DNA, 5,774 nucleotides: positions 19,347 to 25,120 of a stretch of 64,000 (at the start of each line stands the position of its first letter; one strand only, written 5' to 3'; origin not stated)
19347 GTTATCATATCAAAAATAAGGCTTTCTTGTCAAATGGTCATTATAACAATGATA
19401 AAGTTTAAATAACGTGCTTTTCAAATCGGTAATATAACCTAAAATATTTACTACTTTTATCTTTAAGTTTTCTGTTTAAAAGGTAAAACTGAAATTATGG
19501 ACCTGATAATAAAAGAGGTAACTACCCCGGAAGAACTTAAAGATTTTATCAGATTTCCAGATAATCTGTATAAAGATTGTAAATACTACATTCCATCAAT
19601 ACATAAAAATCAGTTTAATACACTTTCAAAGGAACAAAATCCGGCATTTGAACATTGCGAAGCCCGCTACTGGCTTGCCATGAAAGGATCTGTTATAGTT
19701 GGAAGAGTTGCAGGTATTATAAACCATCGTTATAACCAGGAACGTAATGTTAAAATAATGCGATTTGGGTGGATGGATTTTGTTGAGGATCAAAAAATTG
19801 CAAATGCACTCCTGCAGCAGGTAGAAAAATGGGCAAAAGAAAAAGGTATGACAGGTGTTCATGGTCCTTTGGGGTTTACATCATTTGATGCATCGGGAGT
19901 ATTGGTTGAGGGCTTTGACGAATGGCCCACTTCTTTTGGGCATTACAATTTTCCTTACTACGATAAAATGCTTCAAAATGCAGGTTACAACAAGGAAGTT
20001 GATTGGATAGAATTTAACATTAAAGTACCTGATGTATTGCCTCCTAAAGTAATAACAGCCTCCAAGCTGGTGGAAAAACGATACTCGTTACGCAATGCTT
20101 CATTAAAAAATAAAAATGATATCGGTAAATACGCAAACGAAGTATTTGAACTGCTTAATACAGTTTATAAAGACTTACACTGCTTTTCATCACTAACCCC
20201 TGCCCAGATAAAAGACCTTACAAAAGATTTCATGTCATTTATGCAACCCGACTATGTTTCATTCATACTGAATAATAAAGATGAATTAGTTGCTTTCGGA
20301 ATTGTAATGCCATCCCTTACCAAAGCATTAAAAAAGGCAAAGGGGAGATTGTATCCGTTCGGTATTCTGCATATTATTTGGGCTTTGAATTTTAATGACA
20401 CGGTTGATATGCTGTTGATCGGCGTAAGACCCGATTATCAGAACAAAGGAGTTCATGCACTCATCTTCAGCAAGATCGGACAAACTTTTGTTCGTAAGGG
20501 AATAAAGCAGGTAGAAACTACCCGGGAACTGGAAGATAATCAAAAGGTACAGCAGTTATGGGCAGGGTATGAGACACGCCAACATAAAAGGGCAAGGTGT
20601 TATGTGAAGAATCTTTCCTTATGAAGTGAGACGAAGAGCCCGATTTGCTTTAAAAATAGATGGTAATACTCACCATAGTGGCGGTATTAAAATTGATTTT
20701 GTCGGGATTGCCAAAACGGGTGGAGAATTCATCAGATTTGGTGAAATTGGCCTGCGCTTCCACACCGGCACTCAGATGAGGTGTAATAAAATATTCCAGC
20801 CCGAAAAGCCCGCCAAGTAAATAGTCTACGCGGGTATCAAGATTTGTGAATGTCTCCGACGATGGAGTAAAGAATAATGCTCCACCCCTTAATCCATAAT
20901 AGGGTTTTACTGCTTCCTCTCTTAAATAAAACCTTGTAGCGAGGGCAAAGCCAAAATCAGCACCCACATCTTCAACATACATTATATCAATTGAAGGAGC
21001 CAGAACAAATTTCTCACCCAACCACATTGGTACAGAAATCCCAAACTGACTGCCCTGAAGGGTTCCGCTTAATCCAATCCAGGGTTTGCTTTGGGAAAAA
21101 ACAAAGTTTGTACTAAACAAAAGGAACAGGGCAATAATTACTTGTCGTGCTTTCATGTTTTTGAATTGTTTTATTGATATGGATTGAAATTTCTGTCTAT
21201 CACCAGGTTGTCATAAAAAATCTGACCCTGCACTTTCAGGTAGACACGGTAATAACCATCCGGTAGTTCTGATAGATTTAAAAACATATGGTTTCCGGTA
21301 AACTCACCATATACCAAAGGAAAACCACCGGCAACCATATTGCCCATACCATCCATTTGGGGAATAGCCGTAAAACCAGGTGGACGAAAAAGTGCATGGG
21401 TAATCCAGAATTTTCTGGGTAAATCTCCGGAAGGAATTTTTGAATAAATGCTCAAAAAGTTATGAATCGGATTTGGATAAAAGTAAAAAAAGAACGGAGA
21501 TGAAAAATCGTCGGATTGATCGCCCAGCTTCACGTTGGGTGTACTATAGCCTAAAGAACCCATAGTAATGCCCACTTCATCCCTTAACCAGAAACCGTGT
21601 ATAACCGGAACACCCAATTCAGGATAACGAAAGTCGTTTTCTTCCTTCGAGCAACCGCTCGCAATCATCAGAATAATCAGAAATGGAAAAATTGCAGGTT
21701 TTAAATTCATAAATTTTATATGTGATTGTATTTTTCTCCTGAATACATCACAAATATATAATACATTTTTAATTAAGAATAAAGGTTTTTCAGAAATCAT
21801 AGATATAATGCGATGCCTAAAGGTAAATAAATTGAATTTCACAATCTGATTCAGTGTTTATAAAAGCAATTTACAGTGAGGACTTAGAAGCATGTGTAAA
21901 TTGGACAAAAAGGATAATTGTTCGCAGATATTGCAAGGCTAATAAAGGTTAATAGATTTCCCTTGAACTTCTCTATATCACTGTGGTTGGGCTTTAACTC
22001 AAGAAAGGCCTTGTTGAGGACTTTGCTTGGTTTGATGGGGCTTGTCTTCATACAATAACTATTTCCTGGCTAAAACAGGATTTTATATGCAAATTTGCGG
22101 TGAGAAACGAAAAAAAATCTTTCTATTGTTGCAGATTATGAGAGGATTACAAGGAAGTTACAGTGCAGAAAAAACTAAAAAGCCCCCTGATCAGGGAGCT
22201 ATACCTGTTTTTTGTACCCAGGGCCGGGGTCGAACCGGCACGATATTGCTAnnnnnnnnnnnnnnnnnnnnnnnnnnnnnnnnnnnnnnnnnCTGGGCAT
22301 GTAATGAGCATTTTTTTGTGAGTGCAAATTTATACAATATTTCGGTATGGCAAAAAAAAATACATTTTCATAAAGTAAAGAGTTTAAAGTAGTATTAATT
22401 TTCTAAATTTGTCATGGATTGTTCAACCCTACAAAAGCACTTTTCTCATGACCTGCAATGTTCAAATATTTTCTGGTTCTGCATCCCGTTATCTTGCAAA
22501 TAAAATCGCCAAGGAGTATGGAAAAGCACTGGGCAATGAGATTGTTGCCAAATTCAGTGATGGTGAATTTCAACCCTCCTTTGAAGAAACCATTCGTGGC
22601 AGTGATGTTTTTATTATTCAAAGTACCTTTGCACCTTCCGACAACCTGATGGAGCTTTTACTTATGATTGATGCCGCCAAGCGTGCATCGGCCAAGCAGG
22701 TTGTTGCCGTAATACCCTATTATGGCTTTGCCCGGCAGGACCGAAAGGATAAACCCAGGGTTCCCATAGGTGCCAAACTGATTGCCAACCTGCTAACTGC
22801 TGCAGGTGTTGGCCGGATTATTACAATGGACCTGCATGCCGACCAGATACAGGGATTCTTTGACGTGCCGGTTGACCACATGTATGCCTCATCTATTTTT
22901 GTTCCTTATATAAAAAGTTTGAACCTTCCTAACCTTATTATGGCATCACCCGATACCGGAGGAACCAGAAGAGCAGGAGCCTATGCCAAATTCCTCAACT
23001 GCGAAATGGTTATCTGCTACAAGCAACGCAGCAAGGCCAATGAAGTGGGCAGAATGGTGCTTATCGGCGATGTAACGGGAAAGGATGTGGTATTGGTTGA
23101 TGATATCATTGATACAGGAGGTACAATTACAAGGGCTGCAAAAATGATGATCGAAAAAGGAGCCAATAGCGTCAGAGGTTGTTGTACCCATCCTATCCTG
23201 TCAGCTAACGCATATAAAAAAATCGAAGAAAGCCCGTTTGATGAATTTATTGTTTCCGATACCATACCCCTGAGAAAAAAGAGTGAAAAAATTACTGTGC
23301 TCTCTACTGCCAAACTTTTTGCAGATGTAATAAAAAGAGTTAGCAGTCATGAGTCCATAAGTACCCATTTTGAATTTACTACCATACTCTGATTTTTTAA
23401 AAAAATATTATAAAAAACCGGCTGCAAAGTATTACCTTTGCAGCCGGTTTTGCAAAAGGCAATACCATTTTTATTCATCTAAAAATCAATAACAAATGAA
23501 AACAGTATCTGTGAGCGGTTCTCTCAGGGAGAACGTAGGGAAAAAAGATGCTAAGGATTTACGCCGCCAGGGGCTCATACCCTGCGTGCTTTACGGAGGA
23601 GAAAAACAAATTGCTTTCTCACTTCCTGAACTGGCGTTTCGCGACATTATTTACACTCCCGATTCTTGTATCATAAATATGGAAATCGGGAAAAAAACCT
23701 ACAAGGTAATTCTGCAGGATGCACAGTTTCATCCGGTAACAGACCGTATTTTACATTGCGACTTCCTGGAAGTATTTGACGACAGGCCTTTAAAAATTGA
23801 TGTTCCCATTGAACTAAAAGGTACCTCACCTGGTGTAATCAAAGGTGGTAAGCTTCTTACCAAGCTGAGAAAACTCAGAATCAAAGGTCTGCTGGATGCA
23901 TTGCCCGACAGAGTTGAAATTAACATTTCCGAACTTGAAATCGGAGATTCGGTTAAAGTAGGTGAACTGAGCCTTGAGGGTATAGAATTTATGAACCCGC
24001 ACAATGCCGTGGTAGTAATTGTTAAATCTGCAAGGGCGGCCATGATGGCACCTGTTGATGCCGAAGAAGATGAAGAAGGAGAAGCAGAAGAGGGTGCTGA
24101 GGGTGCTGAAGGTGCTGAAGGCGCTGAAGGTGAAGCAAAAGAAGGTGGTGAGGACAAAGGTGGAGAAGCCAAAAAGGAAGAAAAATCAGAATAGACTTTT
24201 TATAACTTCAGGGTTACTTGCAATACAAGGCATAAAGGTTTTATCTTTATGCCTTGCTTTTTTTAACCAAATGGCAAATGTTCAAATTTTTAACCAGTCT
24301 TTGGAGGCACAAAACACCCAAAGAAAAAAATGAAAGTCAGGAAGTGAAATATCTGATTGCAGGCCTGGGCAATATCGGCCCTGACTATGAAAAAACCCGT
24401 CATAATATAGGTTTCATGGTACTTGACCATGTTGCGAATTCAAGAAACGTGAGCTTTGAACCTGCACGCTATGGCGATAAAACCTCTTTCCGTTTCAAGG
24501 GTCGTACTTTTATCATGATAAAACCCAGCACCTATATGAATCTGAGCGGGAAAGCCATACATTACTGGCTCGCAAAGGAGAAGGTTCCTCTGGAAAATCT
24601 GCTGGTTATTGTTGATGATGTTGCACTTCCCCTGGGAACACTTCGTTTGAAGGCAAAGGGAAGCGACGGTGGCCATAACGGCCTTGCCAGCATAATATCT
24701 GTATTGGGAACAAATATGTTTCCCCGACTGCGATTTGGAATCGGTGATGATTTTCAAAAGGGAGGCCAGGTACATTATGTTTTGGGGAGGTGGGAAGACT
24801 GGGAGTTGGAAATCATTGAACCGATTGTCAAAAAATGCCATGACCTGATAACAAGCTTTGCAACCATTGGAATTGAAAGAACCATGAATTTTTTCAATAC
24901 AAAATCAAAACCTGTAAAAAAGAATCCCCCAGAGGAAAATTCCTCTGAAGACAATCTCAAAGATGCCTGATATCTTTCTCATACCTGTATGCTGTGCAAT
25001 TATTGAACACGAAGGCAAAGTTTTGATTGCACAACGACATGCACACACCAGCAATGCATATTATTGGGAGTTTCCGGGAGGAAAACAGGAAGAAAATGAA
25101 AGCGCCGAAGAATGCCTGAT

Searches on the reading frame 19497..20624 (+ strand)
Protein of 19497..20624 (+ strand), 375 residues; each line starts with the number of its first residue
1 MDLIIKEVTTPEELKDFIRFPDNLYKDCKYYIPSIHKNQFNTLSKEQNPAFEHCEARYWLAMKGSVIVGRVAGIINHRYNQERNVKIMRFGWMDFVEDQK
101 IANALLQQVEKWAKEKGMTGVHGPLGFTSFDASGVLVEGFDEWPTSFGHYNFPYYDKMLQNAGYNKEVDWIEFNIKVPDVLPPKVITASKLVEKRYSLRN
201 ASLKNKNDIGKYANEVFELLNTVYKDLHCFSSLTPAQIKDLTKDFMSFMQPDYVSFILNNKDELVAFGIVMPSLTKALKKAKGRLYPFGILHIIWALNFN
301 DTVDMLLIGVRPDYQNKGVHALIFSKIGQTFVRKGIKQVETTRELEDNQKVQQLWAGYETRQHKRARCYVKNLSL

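Call 20: search_protein_families(library=pfam, proteins=[window:19497-20624:+], max_evalue=0.001)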
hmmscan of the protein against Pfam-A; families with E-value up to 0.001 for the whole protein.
window:19497-20624:+ (375 aa): 1 family
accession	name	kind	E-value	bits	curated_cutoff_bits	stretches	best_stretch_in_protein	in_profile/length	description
PF00583.31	Acetyltransf_1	-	1.1e-09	39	20.7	1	47-119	24-94/116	Acetyltransferase (GNAT) family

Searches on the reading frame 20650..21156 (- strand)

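Call 20: search_protein_families(library=pfam, proteins=[window:20650-21156:-], max_evalue=0.001)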
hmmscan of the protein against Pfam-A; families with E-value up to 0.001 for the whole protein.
window:20650-21156:- (168 aa): 0 families

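Call 59: search_protein_families(library=pfam, proteins=[window:20650-21156:-], max_evalue=0.1)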
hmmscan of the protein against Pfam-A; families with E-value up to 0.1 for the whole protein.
window:20650-21156:- (168 aa): 2 families
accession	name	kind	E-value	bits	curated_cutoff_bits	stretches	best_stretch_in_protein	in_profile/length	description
PF09411.16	PagL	-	0.014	16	23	1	54-134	40-111/136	Lipid A 3-O-deacylase (PagL)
PF13505.12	OMP_b-brl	-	0.021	15.4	28.7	1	85-156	20-84/175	Outer membrane protein beta-barrel domain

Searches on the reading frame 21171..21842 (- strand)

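Call 20: search_protein_families(library=pfam, proteins=[window:21171-21842:-], max_evalue=0.001)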
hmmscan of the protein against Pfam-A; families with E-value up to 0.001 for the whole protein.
window:21171-21842:- (223 aa): 0 families

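Call 59: search_protein_families(library=pfam, proteins=[window:21171-21842:-], max_evalue=0.1)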
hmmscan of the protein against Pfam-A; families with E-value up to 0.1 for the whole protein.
window:21171-21842:- (223 aa): 1 family
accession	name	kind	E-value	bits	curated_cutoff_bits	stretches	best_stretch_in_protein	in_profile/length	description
PF18962.6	Por_Secre_tail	-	0.01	16.5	27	1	122-214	2-74/75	Secretion system C-terminal sorting domain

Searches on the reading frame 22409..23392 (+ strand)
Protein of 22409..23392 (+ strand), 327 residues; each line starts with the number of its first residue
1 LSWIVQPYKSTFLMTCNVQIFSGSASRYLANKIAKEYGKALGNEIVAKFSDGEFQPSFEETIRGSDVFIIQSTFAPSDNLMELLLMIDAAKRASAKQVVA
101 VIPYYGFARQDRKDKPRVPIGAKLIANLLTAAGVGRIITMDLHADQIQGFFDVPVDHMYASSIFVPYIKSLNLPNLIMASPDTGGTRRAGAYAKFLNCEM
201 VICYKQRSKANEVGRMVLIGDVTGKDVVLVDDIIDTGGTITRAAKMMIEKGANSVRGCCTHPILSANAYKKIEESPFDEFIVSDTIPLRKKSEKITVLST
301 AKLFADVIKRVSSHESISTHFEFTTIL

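Call 20: search_protein_families(library=pfam, proteins=[window:22409-23392:+], max_evalue=0.001)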
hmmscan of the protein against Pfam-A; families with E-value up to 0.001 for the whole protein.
window:22409-23392:+ (327 aa): 3 families
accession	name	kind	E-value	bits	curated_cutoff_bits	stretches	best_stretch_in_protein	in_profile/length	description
PF13793.12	Pribosyltran_N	-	2e-47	160.3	25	1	19-133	2-117/117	N-terminal domain of ribose phosphate pyrophosphokinase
PF14572.12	Pribosyl_synth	-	2.9e-21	76.7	27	1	212-321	71-183/184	Phosphoribosyl synthetase-associated domain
PF00156.33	Pribosyltran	-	2.2e-16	60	26.3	1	175-265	30-125/158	Phosphoribosyl transferase domain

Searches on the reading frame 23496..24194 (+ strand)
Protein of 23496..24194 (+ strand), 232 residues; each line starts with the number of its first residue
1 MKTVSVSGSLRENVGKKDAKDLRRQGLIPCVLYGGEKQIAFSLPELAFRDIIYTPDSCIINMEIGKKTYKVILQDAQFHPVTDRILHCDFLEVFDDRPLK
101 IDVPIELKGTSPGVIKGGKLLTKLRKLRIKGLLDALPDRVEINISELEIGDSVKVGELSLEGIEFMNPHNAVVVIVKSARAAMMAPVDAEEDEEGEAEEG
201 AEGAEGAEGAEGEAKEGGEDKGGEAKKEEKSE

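Call 20: search_protein_families(library=pfam, proteins=[window:23496-24194:+], max_evalue=0.001)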
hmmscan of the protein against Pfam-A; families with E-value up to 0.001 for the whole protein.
window:23496-24194:+ (232 aa): 3 families
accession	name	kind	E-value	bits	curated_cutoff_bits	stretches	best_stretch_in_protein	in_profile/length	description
PF01386.24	Ribosomal_L25p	-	5.8e-24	84.8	23.6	1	8-90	3-82/82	Ribosomal L25p family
PF14693.11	Ribosomal_TL5_C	-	5.2e-21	75.2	27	1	99-179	2-83/84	Ribosomal protein TL5, C-terminal domain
PF17269.7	DUF5335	-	7.3e-07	29.4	27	1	138-197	24-83/110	Family of unknown function (DUF5335)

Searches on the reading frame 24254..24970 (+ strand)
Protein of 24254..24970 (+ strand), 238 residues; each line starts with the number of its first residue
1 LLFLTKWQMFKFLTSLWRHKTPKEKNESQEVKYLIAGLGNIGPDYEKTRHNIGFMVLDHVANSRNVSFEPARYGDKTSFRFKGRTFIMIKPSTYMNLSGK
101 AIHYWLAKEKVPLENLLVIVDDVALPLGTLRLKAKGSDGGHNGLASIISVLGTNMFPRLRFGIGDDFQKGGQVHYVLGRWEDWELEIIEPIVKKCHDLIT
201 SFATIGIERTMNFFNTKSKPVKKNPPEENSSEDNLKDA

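Call 20: search_protein_families(library=pfam, proteins=[window:24254-24970:+], max_evalue=0.001)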
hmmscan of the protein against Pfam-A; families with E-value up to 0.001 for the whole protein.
window:24254-24970:+ (238 aa): 1 family
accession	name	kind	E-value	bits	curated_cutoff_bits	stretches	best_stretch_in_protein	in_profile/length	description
PF01195.25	Pept_tRNA_hydro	-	2.5e-60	203.9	27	1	34-215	1-183/183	Peptidyl-tRNA hydrolase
